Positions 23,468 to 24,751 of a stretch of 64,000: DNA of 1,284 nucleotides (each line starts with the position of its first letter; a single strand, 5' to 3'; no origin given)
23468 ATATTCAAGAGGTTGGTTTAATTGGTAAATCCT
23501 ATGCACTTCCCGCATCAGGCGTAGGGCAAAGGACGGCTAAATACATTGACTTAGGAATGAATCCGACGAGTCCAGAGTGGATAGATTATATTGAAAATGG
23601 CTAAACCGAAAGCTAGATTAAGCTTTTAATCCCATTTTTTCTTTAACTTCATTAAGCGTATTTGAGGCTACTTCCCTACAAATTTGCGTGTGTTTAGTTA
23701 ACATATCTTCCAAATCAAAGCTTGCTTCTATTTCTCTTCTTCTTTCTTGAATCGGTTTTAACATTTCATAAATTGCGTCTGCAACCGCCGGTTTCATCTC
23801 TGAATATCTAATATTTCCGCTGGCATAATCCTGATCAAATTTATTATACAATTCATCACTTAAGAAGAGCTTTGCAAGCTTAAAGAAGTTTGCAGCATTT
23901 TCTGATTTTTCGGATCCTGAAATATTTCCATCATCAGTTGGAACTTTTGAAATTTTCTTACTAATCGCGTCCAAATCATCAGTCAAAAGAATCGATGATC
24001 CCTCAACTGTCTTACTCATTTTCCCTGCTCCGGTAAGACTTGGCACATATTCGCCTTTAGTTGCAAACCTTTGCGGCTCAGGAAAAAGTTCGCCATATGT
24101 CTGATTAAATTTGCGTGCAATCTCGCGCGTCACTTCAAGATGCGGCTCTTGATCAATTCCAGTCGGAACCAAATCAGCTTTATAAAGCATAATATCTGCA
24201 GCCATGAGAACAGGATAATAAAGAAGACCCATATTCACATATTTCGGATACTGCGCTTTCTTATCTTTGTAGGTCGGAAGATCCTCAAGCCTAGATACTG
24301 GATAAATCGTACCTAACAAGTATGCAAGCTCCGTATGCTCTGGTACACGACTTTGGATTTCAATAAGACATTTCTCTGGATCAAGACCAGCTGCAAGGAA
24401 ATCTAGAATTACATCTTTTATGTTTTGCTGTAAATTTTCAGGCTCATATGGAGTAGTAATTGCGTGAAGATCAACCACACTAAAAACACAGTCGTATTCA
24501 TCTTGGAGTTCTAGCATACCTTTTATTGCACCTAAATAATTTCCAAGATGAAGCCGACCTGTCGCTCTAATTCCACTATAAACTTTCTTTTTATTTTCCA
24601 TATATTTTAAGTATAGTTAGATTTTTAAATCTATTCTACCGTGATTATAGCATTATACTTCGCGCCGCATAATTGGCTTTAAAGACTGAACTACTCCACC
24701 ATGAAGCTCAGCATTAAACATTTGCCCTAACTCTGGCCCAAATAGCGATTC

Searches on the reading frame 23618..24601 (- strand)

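Call 33: search_protein_families(library=pfam, proteins=[window:23618-24601:-], max_evalue=0.00001)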
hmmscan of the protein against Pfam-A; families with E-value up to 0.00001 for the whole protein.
window:23618-24601:- (327 aa): 1 family
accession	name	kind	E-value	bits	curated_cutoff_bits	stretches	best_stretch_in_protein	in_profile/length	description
PF00579.31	tRNA-synt_1b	-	2.6e-62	211.2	21.1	1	4-282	5-292/292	tRNA synthetases class I (W and Y)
